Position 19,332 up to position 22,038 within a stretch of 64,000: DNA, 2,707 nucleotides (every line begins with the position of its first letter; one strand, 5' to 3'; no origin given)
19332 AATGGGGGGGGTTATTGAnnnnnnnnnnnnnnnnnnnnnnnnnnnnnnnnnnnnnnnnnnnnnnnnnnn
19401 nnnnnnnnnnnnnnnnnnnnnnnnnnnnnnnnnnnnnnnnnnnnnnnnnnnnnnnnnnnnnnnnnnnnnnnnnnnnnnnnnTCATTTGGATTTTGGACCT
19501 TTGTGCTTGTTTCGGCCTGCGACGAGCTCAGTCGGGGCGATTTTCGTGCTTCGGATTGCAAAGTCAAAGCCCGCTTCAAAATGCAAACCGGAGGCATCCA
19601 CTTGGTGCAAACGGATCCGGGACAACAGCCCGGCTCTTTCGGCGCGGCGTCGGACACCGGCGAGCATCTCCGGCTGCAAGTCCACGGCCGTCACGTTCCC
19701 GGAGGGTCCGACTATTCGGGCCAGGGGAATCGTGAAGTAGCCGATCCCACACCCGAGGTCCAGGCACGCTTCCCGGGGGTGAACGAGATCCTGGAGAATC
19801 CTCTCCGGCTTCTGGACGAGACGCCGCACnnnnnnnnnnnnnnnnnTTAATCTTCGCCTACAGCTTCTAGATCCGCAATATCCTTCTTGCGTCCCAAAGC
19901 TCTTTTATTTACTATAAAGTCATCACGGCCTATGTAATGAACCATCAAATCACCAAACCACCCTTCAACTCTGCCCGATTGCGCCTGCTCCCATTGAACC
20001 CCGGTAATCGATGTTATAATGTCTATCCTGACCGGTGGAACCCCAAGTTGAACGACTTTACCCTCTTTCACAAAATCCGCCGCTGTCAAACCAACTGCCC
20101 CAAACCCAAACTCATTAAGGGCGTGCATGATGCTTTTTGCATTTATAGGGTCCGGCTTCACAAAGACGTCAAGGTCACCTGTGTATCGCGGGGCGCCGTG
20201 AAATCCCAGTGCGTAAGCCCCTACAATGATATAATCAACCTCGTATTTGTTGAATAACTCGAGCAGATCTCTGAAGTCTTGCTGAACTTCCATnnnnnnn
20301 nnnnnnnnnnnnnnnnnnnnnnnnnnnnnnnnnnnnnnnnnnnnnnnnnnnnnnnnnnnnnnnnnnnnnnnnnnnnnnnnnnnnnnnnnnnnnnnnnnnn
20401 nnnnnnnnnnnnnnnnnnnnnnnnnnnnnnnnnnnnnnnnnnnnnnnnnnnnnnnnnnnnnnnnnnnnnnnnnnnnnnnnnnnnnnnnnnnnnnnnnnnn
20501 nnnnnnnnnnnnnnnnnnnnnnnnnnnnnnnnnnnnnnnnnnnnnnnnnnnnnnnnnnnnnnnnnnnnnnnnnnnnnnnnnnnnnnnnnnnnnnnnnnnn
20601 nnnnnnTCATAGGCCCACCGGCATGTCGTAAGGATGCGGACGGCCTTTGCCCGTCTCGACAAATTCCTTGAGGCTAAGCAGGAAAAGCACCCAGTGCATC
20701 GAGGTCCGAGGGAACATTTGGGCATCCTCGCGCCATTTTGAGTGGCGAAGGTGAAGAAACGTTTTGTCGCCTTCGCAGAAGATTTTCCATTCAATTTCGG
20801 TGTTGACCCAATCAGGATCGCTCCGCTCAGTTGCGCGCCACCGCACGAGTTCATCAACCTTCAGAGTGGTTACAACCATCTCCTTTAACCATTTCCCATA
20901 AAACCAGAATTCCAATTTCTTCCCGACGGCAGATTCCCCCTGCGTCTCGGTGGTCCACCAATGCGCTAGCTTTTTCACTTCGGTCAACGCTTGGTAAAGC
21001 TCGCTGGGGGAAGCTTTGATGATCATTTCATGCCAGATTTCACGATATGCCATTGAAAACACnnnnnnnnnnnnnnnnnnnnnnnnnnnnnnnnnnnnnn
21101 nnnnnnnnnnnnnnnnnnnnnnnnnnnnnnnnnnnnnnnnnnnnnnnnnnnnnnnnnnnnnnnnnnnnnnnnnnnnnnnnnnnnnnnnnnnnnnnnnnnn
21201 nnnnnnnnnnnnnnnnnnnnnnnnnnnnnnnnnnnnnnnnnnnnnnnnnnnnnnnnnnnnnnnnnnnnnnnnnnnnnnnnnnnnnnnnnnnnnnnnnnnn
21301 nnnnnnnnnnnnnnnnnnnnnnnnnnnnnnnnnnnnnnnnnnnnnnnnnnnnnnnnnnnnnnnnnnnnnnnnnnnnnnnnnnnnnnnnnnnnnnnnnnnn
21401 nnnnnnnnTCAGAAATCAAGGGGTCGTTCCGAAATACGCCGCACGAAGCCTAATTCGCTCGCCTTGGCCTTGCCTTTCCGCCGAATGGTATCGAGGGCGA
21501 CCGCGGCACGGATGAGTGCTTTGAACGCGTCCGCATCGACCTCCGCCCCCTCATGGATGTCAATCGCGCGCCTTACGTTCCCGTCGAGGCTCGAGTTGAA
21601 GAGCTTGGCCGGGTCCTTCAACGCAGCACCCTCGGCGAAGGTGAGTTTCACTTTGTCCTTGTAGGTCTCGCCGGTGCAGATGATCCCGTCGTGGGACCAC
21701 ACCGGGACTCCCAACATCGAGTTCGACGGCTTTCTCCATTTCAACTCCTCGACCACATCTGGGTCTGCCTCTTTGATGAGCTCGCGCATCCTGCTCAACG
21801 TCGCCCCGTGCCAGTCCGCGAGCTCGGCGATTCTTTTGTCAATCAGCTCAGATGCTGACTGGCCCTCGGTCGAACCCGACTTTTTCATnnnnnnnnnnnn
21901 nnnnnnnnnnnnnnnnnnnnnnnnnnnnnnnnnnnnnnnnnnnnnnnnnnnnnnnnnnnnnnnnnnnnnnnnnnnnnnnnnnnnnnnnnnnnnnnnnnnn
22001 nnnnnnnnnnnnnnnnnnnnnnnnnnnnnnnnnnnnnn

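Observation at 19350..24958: Probable integron cassette array next to a degraded intI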

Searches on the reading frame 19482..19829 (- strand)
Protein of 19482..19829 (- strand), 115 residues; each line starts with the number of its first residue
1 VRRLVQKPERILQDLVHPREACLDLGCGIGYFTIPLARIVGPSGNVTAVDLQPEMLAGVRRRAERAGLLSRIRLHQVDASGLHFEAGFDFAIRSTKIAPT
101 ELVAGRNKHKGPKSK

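Call 6: search_protein_families(library=pfam, proteins=[window:19482-19829:-], max_evalue=0.01)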
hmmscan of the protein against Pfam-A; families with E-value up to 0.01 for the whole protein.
window:19482-19829:- (115 aa): 15 families
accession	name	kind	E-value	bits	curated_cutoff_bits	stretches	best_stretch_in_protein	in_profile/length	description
PF13649.12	Methyltransf_25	-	7.8e-15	55.8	27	1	23-93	2-70/97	Methyltransferase domain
PF13847.12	Methyltransf_31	-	1.1e-11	45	27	1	20-97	5-84/145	Methyltransferase domain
PF08241.18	Methyltransf_11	-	3.7e-10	40.7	21.2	1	23-92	1-65/95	Methyltransferase domain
PF01209.24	Ubie_methyltran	-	1.2e-08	35.1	20.1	1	18-87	47-115/233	ubiE/COQ5 methyltransferase family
PF08242.18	Methyltransf_12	-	7.2e-08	33.5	30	1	23-92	1-70/98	Methyltransferase domain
PF01135.25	PCMT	-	5.6e-07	30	20.3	1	16-89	71-144/210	Protein-L-isoaspartate(D-aspartate) O-methyltransferase (PCMT)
PF02475.24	TRM5-TYW2_MTfase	-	4.4e-05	23.9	28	1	9-57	28-74/164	TRM5/TYW2 methyltransferase domain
PF05175.20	MTS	-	5.1e-05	23.4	23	1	13-90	25-101/170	Methyltransferase small domain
PF13489.12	Methyltransf_23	-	5.9e-05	23.3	27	1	10-68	15-61/164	Methyltransferase domain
PF01728.25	FtsJ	-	6.6e-05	23.3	24.1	1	15-65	18-66/181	FtsJ-like methyltransferase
PF13679.12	Methyltransf_32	-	0.001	19.5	27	1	10-78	15-88/143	Methyltransferase domain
PF05401.17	NodS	-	0.0044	17.3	24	1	21-92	46-111/201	Nodulation protein S (NodS)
PF02390.23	Methyltransf_4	-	0.0061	16.5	24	1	20-79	3-60/173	Putative methyltransferase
PF01189.24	Methyltr_RsmB-F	-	0.0072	16.4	27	1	17-82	7-71/199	16S rRNA methyltransferase RsmB/F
PF01596.23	Methyltransf_3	-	0.0083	15.9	22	1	22-79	48-105/204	O-methyltransferase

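Call 10: search_protein_families(library=ncbifam, proteins=[window:19482-19829:-], max_evalue=0.01)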
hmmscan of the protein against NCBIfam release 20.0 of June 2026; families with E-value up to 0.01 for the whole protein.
window:19482-19829:- (115 aa): 53 families (the best 25 are shown)
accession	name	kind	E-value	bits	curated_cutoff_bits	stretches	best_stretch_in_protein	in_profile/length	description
NF043040.1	corrin_prot_MT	hypoth_equivalog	5.4e-12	45.6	180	1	6-90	29-113/216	corrinoid protein-associated methyltransferase CpaM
NF047649.1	MTase_UXPK_star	exception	3.9e-11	42.5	460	1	16-92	75-151/283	methyltransferase/UXPK-star double selenoprotein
NF041537.1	ArsM_AhpD_UU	exception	3.7e-10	39.1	510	1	16-90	74-148/345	arsenite methyltransferase/AhpD domain selenoprotein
NF041820.1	daptide_MTase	equivalog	8.1e-10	38.6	175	1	18-91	36-108/243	daptide-type RiPP biosynthesis methyltransferase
NF053511.1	tRNA_U34_MnmM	equivalog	4.3e-09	36.2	135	1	5-76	4-75/183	tRNA 5-(aminomethyl)-2-thiouridylate-methyltransferase MnmM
NF041536.1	ArsM_DUF2284_UU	exception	1.1e-08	33.9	575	1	19-92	77-150/459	arsenite methyltransferase/DUF2284 domain selenoprotein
NF052510.1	methyltran_MpqE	exception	1.2e-08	34.6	335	1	17-86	45-114/234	methyl-plastoquinone biosynthesis methyltransferase MpqE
NF001244.0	PRK00216.1-5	equivalog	2.9e-08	33.3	216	1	18-86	48-116/236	bifunctional demethylmenaquinone methyltransferase/2-methoxy-6-polyprenyl-1,4-benzoquinol methylase UbiE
NF001243.0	PRK00216.1-4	equivalog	2.9e-08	33.3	235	1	16-90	45-119/237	demethylmenaquinone methyltransferase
TIGR01934.1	MenG_MenH_UbiE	subfamily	7.3e-08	32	158.35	1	17-86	38-104/223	ubiquinone/menaquinone biosynthesis methyltransferase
NF008823.0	PRK11873.1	subfamily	1.8e-07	30.9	263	1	17-68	76-127/272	arsenite methyltransferase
TIGR04364.1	methyltran_FxLD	equivalog_domain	2.5e-07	30.1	320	1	13-86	77-149/394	methyltransferase, FxLD system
TIGR02752.1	MenG_heptapren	equivalog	3.6e-07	29.9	419.85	1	17-90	44-117/231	demethylmenaquinone methyltransferase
NF001240.0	PRK00216.1-1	equivalog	3.7e-07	29.5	378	1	13-86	58-131/251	bifunctional demethylmenaquinone methyltransferase/2-methoxy-6-polyprenyl-1,4-benzoquinol methylase UbiE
TIGR02469.1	CbiT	equivalog_domain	5.8e-07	29.8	78.3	1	16-80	17-79/124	precorrin-6Y C5,15-methyltransferase (decarboxylating) subunit CbiT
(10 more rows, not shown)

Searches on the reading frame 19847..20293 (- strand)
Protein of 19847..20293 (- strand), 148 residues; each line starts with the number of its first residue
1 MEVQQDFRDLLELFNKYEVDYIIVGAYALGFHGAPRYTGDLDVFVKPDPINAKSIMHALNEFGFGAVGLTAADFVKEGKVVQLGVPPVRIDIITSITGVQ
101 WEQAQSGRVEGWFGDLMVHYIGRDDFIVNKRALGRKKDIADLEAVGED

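Call 6: search_protein_families(library=pfam, proteins=[window:19847-20293:-], max_evalue=0.01)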
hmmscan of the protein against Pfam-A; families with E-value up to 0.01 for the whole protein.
window:19847-20293:- (148 aa): 1 family
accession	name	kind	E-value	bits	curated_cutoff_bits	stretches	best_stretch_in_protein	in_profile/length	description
PF19502.5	DUF6036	-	9.2e-05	22.7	23.6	1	5-144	8-117/164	Nucleotidyltransferase of unknown function (DUF6036)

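Call 10: search_protein_families(library=ncbifam, proteins=[window:19847-20293:-], max_evalue=0.01)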
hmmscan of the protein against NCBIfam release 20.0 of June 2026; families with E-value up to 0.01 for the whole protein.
window:19847-20293:- (148 aa): 0 families

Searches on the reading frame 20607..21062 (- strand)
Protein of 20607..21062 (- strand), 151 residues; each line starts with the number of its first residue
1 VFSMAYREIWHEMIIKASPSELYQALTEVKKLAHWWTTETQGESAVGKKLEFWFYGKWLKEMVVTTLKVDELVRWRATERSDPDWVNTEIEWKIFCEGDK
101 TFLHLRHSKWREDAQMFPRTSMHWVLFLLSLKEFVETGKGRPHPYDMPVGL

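Call 6: search_protein_families(library=pfam, proteins=[window:20607-21062:-], max_evalue=0.01)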
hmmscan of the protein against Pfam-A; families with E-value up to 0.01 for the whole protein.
window:20607-21062:- (151 aa): 1 family
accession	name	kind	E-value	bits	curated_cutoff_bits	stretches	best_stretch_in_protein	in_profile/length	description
PF08327.17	AHSA1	-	1.4e-07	32.2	22.1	1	16-135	1-124/125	Activator of Hsp90 ATPase homolog 1-like protein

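Call 10: search_protein_families(library=ncbifam, proteins=[window:20607-21062:-], max_evalue=0.01)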
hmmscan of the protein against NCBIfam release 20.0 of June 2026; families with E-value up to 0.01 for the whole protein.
window:20607-21062:- (151 aa): 0 families

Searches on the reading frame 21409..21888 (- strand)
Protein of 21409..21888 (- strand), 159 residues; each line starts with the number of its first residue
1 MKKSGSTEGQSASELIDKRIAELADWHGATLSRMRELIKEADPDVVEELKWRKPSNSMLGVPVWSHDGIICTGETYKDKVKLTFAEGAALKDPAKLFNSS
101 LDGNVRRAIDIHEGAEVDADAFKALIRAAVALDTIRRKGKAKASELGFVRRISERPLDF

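Call 6: search_protein_families(library=pfam, proteins=[window:21409-21888:-], max_evalue=0.01)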
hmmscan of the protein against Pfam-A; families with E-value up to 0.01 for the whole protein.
window:21409-21888:- (159 aa): 1 family
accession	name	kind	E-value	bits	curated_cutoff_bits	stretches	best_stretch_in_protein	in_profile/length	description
PF08818.16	DUF1801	-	1.1e-20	74.3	27.2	1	29-130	3-85/85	Domain of unknown function (DU1801)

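Call 10: search_protein_families(library=ncbifam, proteins=[window:21409-21888:-], max_evalue=0.01)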
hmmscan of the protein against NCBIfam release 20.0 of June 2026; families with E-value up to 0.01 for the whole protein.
window:21409-21888:- (159 aa): 0 families

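Call 12: find_encoding_contigs(protein=window:21409-21888:-, flank=10000, max_places=10)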
Protein window:21409-21888:- (159 aa): no gene with exactly this product is on record in the collection.
